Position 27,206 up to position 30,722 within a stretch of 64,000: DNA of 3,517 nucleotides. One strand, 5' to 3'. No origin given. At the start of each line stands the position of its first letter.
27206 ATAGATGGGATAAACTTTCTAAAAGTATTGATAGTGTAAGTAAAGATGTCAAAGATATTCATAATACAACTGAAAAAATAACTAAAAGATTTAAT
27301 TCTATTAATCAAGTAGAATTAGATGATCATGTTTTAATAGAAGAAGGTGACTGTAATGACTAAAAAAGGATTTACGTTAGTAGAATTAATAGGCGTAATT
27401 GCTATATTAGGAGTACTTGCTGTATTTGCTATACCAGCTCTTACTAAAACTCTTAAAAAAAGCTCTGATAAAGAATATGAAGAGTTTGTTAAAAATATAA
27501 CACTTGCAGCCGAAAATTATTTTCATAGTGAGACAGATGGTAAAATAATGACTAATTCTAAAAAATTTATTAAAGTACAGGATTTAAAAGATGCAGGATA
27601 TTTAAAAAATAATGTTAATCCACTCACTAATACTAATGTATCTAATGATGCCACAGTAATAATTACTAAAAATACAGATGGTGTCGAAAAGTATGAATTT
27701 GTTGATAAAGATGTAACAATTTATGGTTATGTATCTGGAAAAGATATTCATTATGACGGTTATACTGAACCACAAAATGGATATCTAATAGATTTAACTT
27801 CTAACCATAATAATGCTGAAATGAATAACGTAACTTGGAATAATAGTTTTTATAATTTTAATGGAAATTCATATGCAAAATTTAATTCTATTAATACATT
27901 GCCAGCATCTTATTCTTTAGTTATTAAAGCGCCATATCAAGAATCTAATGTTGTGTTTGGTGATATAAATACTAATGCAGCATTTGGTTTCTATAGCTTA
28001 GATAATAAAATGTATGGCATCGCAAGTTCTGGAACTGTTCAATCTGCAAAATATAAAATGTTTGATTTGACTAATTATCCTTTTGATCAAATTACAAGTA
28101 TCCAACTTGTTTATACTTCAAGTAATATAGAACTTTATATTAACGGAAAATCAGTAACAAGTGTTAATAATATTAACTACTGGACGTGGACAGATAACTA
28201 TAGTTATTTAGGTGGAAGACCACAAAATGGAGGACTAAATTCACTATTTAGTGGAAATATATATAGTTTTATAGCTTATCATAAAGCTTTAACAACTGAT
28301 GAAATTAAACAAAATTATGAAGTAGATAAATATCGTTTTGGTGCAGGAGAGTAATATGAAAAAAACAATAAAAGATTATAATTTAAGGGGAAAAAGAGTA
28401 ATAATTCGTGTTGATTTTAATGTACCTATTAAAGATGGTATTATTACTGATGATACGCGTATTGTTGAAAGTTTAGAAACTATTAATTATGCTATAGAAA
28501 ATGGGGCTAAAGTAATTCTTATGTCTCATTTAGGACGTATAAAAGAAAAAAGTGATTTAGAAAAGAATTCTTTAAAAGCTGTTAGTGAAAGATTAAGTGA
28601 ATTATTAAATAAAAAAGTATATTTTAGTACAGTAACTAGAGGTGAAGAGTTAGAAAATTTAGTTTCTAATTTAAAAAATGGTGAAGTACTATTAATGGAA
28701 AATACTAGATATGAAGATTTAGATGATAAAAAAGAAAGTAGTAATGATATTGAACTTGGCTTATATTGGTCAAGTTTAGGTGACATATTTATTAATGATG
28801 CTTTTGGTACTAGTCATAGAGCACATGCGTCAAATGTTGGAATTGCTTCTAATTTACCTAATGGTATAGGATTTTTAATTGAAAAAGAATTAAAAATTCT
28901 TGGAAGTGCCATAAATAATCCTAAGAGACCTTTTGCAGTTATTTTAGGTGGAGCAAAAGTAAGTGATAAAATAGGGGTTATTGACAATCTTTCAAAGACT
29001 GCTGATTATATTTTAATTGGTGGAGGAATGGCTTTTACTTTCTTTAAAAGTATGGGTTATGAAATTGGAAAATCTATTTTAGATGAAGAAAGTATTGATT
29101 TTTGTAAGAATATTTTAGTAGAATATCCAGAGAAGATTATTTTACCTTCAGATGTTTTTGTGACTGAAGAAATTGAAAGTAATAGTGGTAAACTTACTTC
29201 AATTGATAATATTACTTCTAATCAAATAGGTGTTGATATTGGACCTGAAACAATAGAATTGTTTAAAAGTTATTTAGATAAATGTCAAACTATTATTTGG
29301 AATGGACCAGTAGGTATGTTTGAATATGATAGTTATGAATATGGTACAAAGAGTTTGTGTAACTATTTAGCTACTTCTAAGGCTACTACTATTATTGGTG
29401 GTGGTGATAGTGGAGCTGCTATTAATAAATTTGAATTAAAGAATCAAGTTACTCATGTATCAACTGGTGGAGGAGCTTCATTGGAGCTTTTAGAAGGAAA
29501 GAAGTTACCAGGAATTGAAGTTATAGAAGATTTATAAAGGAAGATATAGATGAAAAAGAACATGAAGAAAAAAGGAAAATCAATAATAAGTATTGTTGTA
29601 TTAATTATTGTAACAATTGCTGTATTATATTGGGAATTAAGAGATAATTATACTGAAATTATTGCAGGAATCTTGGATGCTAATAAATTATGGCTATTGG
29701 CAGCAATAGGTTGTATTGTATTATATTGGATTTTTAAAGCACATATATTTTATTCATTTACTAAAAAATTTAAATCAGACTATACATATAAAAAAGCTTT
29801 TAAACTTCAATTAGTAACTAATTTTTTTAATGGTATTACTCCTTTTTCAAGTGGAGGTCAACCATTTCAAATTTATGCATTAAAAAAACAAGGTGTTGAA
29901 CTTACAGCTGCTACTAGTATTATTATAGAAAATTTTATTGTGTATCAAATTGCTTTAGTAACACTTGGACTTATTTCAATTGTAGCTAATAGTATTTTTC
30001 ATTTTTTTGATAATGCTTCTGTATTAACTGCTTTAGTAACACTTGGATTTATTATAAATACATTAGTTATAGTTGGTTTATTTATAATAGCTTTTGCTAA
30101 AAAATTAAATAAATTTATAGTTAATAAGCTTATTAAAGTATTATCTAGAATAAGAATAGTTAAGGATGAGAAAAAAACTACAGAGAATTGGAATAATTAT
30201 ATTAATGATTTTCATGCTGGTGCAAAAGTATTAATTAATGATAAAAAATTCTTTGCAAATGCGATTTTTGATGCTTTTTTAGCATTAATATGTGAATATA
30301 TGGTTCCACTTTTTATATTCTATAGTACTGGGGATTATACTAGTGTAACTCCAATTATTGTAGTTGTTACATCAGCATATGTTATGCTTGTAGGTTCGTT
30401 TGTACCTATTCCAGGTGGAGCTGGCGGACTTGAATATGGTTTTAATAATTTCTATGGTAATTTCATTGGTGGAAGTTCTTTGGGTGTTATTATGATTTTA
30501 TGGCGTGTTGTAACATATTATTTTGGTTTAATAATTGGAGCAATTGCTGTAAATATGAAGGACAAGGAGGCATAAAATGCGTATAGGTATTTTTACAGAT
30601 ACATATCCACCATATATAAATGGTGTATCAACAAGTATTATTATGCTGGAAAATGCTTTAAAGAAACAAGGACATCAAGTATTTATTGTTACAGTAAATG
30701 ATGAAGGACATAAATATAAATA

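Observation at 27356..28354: Type IV prepilin fused to a LamG/concanavalin-like lectin domain, translationally coupled to rmuC and pgk, with no pilus machinery nearby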

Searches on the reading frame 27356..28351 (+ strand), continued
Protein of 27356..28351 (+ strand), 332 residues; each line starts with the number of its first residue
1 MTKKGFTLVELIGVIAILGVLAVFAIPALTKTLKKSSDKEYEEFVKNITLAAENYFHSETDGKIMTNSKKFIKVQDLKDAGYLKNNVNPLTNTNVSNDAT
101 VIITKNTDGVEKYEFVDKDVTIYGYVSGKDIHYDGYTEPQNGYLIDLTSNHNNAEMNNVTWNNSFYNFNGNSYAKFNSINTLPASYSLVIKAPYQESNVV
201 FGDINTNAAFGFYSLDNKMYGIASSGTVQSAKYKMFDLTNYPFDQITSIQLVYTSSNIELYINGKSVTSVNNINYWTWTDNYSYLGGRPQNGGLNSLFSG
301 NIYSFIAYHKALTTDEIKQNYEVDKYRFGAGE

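Call 61: find_encoding_contigs(protein=P0022, flank=6000, max_places=1)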
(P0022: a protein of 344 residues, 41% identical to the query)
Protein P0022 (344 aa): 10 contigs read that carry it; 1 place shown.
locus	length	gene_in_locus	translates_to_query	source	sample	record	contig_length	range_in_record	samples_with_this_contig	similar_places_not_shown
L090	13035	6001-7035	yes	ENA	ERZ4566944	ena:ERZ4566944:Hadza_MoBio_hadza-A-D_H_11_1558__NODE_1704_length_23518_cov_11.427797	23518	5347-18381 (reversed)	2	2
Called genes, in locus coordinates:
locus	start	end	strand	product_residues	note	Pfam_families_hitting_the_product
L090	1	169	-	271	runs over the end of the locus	PF02535:Zip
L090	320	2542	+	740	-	PF02901:PFL-like, PF01228:Gly_radical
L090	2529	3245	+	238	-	PF13353:Fer4_12, PF04055:Radical_SAM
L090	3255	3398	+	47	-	-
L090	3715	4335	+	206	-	-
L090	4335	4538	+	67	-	-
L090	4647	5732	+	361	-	PF02646:RmuC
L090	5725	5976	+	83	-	-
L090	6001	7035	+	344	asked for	PF13385:Laminin_G_3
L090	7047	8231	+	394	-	PF00162:PGK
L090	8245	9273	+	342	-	PF03706:LPG_synthase_TM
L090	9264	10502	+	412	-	PF13439:Glyco_transf_4, PF13477:Glyco_trans_4_2 (weak), PF13579:Glyco_trans_4_4, PF00534:Glycos_transf_1, PF13692:Glyco_trans_1_4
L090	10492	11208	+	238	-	PF00121:TIM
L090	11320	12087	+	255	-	PF00072:Response_reg, PF08769:Spo0A_C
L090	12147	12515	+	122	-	PF07963:N_methyl (weak)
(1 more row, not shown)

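Call 62: find_encoding_contigs(protein=P0009, flank=6000, max_places=1)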
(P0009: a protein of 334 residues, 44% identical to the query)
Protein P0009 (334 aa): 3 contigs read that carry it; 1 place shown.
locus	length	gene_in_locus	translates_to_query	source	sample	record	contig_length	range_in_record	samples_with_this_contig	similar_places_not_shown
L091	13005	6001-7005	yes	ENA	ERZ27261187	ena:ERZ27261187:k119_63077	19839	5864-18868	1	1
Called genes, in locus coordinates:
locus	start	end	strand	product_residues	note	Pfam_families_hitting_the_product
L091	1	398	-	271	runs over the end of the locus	PF02535:Zip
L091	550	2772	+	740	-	PF02901:PFL-like, PF01228:Gly_radical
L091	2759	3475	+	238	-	PF13353:Fer4_12, PF04055:Radical_SAM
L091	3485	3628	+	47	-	-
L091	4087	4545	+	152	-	-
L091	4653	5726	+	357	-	PF02646:RmuC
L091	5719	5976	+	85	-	-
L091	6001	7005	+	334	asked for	PF07963:N_methyl (weak), PF13385:Laminin_G_3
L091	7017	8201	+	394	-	PF00162:PGK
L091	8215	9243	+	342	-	PF03706:LPG_synthase_TM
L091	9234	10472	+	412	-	PF13439:Glyco_transf_4, PF13477:Glyco_trans_4_2 (weak), PF13579:Glyco_trans_4_4, PF00534:Glycos_transf_1, PF13692:Glyco_trans_1_4, PF13524:Glyco_trans_1_2 (faint)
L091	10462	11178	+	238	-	PF00121:TIM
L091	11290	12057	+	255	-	PF00072:Response_reg, PF08769:Spo0A_C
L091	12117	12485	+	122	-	PF07963:N_methyl (weak)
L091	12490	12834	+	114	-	PF02033:RBFA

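Call 65: find_encoding_contigs(protein=P0044, flank=10000, max_places=1)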
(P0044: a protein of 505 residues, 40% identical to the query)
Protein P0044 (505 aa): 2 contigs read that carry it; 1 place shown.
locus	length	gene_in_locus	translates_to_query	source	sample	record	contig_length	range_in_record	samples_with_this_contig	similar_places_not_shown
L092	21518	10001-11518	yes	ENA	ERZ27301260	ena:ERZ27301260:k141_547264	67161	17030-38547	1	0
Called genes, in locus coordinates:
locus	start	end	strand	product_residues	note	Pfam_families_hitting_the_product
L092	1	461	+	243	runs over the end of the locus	PF11967:RecO_N, PF02565:RecO_C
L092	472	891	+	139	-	-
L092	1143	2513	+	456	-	PF28494:GlyRS_ins_1 (faint), PF00587:tRNA-synt_2b, PF03129:HGTP_anticodon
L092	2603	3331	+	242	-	PF22435:MRM3-like_sub_bind, PF00588:SpoU_methylase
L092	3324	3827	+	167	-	PF01782:RimM, PF05239:PRC, PF24986:PRC_RimM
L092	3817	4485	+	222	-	PF01746:tRNA_m1G_MT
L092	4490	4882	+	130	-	-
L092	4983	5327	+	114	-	PF01245:Ribosomal_L19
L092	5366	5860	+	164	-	PF10502:Peptidase_S26, PF00717:Peptidase_S24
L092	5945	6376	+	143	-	PF07963:N_methyl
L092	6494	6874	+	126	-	PF07963:N_methyl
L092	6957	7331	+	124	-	PF07963:N_methyl (weak)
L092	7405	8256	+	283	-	PF03193:RsgA_GTPase (weak), PF01926:MMR_HSR1, PF02421:FeoB_N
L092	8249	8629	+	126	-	PF00636:Ribonuclease_3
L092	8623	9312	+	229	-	PF08032:SpoU_sub_bind, PF00588:SpoU_methylase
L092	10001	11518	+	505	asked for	PF07963:N_methyl (weak), PF13385:Laminin_G_3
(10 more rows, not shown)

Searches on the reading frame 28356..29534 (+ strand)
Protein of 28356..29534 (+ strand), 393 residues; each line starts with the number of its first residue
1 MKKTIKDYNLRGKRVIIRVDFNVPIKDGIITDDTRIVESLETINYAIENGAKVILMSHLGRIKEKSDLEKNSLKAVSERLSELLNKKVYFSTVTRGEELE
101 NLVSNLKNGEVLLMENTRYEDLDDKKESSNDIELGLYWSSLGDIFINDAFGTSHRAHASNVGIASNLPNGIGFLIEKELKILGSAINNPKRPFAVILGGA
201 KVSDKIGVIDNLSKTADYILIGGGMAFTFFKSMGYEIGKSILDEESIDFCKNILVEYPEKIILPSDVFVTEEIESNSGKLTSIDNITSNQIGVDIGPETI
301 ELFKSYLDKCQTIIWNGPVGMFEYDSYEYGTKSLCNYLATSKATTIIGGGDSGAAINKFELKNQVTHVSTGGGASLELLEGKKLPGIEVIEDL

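Call 3: search_protein_families(library=pfam, proteins=[window:28356-29534:+], max_evalue=0.1)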
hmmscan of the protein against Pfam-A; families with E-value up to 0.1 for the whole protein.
window:28356-29534:+ (393 aa): 1 family
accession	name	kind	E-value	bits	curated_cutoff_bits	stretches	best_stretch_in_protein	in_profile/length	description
PF00162.24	PGK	-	4e-145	484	27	1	5-382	1-379/379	Phosphoglycerate kinase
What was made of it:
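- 28356..29537 (+): pgk (downstream neighbour; starts 1 nt after the pilin stop). Pfam PGK 4e-145 (call 3).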

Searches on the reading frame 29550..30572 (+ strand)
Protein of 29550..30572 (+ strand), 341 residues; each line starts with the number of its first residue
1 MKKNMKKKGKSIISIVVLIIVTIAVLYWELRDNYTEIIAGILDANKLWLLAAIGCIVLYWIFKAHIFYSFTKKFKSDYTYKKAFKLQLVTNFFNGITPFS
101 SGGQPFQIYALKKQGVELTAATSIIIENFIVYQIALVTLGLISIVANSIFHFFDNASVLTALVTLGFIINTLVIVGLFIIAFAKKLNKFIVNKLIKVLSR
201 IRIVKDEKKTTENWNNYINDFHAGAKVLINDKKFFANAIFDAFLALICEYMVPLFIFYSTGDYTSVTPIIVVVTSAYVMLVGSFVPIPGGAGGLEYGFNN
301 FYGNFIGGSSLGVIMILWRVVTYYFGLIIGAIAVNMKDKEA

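Call 3: search_protein_families(library=pfam, proteins=[window:29550-30572:+], max_evalue=0.1)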
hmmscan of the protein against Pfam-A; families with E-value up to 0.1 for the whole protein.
window:29550-30572:+ (341 aa): 2 families
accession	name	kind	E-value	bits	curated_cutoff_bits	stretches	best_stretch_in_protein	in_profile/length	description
PF03706.18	LPG_synthase_TM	-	1.8e-40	139.7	33.4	1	16-330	6-302/302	Lysylphosphatidylglycerol synthase TM region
PF15033.11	Kinocilin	-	0.067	13.3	27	1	127-225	8-100/123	Kinocilin protein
